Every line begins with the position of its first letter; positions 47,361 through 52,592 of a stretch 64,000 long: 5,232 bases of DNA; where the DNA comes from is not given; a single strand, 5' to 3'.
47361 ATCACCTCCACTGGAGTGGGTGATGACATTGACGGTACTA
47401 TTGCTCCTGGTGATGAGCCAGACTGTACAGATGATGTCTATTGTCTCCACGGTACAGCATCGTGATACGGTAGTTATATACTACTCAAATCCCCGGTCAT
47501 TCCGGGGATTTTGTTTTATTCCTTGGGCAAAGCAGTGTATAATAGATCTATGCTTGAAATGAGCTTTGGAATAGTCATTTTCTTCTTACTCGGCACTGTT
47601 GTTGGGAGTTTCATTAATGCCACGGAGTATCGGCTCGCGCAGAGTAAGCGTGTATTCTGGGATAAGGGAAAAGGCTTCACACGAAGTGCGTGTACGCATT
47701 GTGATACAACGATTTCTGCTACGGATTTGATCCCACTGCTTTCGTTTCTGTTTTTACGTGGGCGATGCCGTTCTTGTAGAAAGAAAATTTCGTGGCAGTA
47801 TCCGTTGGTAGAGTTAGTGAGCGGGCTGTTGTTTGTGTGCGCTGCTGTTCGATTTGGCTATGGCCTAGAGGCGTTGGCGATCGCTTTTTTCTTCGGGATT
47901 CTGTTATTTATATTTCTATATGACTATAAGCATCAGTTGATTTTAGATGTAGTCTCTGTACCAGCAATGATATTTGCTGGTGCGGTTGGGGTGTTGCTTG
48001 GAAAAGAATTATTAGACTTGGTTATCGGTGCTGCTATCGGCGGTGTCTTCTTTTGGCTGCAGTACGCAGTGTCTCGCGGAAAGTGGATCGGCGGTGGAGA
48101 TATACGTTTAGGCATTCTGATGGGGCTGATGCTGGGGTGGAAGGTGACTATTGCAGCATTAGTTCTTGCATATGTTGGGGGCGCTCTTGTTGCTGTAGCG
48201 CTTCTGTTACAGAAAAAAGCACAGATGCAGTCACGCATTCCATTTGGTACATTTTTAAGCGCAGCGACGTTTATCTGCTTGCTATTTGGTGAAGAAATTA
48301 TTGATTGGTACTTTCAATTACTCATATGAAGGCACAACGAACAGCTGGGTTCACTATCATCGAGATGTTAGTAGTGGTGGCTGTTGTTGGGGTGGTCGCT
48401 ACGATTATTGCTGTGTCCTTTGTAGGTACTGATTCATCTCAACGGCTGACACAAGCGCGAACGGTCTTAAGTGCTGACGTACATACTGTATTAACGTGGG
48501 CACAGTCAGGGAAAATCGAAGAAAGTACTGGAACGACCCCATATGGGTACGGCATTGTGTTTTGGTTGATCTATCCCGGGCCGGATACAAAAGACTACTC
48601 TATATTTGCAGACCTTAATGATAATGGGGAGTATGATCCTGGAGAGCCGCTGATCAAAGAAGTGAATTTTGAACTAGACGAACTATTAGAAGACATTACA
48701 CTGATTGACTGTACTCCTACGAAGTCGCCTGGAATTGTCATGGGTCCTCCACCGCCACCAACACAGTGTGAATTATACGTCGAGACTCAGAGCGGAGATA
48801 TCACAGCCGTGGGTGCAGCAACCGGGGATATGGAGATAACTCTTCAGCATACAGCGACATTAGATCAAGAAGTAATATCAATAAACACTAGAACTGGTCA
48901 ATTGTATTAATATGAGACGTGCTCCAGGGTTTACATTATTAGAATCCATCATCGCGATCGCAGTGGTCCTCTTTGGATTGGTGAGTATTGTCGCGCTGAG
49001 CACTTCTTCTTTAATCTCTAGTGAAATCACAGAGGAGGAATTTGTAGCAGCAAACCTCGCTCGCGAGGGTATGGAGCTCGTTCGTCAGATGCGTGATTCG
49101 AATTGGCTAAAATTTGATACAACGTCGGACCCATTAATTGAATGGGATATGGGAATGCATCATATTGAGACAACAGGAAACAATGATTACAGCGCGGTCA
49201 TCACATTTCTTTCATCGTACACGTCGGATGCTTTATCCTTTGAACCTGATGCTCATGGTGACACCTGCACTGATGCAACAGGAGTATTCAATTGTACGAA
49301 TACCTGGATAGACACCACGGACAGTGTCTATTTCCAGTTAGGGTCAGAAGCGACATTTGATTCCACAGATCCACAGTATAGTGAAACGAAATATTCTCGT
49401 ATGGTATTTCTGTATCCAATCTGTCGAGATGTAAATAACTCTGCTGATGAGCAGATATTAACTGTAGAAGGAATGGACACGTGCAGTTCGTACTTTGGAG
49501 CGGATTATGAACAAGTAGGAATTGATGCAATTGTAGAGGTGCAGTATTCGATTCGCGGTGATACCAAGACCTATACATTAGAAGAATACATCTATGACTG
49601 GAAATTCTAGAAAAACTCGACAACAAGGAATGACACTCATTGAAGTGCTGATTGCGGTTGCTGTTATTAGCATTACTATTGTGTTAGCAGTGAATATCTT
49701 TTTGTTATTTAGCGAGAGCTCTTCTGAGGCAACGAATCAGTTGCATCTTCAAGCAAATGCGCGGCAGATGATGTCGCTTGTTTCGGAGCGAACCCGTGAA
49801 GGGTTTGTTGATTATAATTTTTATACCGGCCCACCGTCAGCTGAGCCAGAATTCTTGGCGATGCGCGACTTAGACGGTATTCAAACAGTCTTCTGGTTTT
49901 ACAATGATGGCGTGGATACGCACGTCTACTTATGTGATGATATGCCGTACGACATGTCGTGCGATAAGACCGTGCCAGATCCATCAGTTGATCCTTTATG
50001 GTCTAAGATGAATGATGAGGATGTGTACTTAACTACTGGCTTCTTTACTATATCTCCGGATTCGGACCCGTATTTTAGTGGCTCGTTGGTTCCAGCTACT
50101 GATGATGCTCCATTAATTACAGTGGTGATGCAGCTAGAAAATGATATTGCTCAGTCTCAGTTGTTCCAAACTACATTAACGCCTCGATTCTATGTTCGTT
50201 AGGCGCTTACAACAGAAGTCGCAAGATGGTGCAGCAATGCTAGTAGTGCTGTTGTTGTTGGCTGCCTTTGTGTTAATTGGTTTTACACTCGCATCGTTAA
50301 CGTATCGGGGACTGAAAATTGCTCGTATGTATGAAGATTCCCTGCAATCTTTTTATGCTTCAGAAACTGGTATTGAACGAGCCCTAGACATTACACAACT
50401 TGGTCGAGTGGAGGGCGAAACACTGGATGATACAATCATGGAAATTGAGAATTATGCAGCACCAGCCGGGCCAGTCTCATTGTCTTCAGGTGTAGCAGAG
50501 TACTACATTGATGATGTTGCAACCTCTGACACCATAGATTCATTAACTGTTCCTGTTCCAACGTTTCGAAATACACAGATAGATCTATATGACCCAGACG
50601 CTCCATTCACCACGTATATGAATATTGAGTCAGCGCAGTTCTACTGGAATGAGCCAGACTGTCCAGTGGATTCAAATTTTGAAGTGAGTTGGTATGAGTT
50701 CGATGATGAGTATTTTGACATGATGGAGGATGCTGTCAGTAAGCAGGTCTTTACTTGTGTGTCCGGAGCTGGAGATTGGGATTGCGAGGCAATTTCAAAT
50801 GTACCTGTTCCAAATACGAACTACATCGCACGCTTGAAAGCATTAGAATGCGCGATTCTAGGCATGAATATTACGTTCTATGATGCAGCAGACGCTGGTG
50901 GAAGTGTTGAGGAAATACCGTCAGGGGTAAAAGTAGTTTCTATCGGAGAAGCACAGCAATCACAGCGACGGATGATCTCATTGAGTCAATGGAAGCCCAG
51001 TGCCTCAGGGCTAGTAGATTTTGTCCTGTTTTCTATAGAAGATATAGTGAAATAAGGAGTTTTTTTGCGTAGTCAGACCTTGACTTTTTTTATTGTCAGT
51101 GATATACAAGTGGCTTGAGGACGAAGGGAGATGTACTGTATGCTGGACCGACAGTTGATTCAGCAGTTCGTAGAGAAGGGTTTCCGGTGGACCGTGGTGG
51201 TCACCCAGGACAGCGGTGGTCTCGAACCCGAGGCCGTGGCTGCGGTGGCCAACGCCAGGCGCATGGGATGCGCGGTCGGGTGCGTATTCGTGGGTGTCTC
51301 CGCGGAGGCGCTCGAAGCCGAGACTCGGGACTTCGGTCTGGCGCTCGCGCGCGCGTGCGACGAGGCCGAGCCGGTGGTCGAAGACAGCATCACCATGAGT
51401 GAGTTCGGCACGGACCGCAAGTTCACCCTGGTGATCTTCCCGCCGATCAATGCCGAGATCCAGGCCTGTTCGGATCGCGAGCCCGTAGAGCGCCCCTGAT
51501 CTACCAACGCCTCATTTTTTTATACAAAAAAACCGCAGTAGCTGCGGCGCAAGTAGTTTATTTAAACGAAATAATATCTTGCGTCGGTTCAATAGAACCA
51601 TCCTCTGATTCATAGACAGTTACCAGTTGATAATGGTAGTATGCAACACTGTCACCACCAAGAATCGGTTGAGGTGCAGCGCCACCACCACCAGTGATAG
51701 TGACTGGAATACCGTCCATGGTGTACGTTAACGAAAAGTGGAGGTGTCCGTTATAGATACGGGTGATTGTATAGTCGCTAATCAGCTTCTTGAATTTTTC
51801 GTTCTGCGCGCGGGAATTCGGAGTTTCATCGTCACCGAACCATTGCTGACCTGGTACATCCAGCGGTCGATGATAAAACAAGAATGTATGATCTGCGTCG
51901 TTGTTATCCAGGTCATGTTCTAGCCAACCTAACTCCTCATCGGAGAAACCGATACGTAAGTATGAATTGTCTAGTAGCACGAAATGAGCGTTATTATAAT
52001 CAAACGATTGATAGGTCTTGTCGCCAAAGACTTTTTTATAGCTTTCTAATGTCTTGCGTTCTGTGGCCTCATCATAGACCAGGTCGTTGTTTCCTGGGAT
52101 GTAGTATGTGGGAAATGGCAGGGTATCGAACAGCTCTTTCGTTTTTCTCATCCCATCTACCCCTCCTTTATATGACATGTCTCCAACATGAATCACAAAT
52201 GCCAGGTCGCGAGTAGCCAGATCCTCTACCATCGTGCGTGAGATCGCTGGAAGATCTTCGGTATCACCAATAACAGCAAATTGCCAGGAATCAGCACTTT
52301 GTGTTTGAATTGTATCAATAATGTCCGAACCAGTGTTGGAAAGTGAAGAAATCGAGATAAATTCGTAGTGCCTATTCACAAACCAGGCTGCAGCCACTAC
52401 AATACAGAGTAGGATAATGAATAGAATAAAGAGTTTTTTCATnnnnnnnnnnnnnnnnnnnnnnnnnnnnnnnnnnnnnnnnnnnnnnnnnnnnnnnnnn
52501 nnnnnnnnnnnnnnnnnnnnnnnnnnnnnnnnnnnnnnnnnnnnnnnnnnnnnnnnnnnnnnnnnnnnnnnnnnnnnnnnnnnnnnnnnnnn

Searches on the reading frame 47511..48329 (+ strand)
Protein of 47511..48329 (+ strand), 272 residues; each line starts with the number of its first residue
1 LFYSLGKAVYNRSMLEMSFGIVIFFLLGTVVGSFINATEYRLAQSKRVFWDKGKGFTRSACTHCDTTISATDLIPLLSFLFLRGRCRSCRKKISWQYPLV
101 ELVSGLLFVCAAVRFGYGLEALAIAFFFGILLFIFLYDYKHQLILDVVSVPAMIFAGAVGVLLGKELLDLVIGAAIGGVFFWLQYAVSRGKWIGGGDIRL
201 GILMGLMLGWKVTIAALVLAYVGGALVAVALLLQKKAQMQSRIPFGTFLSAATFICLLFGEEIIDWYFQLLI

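Call 3: search_protein_families(library=pfam, proteins=[window:47511-48329:+], max_evalue=0.01)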
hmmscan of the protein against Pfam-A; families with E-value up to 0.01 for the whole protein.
window:47511-48329:+ (272 aa): 2 families
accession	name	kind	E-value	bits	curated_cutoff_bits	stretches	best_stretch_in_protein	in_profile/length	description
PF06750.18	A24_N_bact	-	4.2e-28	97.7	23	1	26-115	1-84/84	Bacterial Peptidase A24 N-terminal domain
PF01478.23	Peptidase_A24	-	3.4e-10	40.7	26.5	1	126-228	2-103/104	Type IV leader peptidase family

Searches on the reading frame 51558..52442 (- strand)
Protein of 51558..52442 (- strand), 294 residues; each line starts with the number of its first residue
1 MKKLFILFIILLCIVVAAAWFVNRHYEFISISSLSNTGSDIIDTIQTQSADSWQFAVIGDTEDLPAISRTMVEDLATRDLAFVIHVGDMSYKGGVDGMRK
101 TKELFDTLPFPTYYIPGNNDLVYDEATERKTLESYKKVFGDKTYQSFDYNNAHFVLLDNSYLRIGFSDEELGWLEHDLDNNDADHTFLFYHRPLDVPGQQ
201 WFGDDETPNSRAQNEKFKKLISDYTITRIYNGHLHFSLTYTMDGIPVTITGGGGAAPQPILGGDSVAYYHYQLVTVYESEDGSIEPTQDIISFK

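Call 61: search_protein_families(library=pfam, proteins=[window:51558-52442:-], max_evalue=0.001)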
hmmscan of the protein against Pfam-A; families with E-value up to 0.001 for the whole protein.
window:51558-52442:- (294 aa): 2 families
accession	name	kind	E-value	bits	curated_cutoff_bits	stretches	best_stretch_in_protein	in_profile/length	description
PF00149.33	Metallophos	-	2.1e-09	38.5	21.5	1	55-235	3-189/191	Calcineurin-like phosphoesterase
PF12850.12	Metallophos_2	-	0.00028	21.4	27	1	55-133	3-72/154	Calcineurin-like phosphoesterase superfamily domain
